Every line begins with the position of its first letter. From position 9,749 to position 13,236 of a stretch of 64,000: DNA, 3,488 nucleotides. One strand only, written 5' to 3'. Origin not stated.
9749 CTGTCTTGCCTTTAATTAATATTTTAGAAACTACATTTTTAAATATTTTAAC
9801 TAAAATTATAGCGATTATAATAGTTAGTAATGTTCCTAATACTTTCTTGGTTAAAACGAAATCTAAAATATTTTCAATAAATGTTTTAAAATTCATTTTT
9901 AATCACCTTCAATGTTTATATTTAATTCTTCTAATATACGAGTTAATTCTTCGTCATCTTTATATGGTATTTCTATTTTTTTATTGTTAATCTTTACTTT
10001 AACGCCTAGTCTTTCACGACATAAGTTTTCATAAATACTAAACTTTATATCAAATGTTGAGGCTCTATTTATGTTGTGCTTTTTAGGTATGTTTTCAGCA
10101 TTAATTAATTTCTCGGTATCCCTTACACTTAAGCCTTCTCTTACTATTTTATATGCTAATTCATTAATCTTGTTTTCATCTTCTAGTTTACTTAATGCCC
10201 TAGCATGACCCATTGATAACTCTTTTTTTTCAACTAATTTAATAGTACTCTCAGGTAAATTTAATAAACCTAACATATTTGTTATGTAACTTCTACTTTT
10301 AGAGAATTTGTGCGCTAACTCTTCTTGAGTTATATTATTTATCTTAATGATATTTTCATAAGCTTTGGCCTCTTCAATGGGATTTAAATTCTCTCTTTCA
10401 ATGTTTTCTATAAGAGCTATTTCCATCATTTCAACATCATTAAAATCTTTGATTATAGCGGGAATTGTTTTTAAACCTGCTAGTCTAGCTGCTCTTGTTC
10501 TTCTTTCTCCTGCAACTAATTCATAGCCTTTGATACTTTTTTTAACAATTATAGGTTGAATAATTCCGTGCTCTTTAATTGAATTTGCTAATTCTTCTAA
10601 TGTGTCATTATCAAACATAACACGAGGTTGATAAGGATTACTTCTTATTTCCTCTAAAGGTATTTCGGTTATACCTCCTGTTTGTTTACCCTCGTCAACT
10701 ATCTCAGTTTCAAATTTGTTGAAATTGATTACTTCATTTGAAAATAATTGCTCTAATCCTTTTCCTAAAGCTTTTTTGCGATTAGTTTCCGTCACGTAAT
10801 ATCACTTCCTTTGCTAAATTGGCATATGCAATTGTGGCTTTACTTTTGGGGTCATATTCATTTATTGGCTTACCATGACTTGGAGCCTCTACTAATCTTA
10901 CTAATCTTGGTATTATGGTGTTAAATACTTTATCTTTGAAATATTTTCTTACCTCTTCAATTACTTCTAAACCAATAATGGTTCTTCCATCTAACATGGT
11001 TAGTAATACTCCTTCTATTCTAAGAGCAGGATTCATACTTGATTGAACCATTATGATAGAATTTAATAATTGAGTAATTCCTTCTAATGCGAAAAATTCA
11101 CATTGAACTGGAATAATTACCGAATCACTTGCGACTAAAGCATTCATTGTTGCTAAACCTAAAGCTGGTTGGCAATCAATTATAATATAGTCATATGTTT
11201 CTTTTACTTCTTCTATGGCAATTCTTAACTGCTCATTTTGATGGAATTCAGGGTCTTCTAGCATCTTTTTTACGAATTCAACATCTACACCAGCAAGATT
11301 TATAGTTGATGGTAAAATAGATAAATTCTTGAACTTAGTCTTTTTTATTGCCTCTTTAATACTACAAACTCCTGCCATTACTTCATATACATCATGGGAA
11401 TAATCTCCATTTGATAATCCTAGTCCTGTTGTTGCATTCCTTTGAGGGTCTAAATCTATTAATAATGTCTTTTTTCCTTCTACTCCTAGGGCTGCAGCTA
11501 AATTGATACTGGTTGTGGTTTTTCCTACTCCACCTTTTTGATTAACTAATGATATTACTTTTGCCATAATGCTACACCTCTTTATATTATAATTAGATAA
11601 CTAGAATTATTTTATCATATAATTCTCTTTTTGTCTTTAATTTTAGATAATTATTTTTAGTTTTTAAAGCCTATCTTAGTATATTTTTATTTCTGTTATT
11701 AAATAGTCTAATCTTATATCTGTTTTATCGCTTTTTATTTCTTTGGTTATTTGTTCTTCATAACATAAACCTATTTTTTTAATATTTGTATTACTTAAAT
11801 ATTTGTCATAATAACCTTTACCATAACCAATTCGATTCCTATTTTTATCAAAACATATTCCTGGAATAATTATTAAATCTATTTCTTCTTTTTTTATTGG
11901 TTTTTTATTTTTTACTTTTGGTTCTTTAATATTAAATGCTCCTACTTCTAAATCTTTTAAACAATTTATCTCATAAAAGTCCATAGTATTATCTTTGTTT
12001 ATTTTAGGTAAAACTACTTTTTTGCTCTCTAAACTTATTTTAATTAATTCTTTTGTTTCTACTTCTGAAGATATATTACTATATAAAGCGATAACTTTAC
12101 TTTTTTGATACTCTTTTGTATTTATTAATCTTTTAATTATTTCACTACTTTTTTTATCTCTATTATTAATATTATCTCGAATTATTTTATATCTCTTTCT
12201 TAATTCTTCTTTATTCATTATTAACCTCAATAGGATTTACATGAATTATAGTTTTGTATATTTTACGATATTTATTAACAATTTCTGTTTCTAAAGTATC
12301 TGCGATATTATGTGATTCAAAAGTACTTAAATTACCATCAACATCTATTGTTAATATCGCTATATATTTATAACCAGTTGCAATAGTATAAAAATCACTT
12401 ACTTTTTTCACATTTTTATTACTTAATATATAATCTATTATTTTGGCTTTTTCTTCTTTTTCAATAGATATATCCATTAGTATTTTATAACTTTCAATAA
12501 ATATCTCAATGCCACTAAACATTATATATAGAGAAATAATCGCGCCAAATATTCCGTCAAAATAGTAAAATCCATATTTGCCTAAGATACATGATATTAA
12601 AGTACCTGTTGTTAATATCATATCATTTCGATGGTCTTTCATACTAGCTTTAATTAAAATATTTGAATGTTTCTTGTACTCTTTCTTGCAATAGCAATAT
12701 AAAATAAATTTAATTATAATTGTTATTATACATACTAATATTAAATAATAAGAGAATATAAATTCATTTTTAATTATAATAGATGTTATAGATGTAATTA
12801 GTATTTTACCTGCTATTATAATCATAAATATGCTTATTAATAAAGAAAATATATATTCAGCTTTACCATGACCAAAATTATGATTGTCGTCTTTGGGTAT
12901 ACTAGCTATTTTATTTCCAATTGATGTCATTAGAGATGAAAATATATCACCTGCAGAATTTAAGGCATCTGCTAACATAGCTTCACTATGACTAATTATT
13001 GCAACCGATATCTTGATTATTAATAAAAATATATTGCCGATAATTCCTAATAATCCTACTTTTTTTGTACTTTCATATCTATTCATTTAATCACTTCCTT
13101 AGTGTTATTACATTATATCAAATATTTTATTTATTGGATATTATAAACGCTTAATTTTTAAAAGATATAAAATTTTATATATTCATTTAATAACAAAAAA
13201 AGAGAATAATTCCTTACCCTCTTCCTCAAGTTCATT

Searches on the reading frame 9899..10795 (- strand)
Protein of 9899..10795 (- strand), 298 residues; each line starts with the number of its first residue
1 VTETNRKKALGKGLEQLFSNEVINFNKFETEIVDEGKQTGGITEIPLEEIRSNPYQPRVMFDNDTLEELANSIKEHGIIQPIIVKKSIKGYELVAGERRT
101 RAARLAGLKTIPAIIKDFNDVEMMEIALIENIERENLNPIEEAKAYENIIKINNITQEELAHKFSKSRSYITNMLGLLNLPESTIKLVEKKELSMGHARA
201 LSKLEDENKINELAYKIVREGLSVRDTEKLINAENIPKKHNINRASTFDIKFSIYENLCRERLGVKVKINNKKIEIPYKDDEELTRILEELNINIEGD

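Call 94: search_protein_families(library=pfam, proteins=[window:9899-10795:-])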
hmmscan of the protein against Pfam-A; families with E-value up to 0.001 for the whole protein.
window:9899-10795:- (298 aa): 2 families
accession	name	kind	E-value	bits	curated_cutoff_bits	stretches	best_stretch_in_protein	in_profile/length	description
PF02195.25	ParB_N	-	8.9e-37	125.5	26.3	1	42-132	3-94/95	ParB N-terminal domain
PF17762.8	HTH_ParB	-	4.3e-35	120.4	22.6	1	135-233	1-99/102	ParB HTH domain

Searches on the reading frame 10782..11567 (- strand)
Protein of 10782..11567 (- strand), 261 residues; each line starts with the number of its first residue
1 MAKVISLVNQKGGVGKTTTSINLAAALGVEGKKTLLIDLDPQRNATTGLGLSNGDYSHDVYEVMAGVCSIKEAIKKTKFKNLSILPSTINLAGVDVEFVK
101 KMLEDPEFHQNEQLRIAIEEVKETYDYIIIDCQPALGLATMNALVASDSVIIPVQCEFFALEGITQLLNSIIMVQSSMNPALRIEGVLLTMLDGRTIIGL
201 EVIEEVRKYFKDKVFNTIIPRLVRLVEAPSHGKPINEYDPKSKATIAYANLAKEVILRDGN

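Call 94: search_protein_families(library=pfam, proteins=[window:10782-11567:-])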
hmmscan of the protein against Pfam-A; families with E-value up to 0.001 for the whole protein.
window:10782-11567:- (261 aa): 8 families
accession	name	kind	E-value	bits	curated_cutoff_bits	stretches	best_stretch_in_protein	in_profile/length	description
PF13614.12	AAA_31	-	3.1e-65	219.9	27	1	3-184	2-177/177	AAA domain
PF01656.29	CbiA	-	7.1e-27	94.3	25.4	1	5-235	1-125/125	CobQ/CobB/MinD/ParA nucleotide binding domain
PF09140.17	MipZ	-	1.7e-11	44.3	20.7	1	4-166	2-141/262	ATPase MipZ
PF00142.24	Fer4_NifH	-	5e-10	39.8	25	1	10-47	7-44/271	4Fe-4S iron sulfur cluster binding proteins, NifH/frxC family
PF06564.18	CBP_BcsQ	-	1.6e-08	34.8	21.3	1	4-253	3-231/234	Cellulose biosynthesis protein BcsQ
PF02374.21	ArsA_ATPase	-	3.9e-08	33.3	24.3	1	7-135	5-135/305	Anion-transporting ATPase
PF10609.15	ParA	-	2.4e-07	30.9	27.1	1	3-40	4-41/246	NUBPL iron-transfer P-loop NTPase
PF00448.28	SRP54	-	8.2e-07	29.3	22.7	0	12-46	10-44/196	SRP54-type protein, GTPase domain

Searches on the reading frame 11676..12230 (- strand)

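Call 94: search_protein_families(library=pfam, proteins=[window:11676-12230:-])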
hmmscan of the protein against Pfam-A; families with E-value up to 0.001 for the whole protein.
window:11676-12230:- (184 aa): 1 family
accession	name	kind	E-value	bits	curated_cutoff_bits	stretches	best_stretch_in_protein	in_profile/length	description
PF01812.26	5-FTHF_cyc-lig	-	4.7e-42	144.4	27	1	7-180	1-186/186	5-formyltetrahydrofolate cyclo-ligase family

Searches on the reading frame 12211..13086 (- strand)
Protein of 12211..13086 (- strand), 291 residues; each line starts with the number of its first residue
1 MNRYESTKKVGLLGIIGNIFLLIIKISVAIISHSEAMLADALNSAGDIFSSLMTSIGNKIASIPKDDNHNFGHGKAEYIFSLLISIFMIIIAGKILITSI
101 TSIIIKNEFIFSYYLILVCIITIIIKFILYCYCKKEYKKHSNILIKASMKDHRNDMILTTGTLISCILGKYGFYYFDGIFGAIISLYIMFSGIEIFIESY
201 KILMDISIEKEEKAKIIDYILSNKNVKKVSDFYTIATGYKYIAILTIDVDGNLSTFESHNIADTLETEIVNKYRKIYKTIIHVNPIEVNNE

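Call 94: search_protein_families(library=pfam, proteins=[window:12211-13086:-])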
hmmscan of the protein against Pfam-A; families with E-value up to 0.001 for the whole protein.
window:12211-13086:- (291 aa): 2 families
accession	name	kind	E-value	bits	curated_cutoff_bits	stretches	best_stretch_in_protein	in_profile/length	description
PF01545.26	Cation_efflux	-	3.2e-39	135.2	26.6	1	13-204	3-198/198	Cation efflux family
PF16916.11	ZT_dimer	-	7.4e-13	48.8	26.7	1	209-285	2-77/78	Dimerisation domain of Zinc Transporter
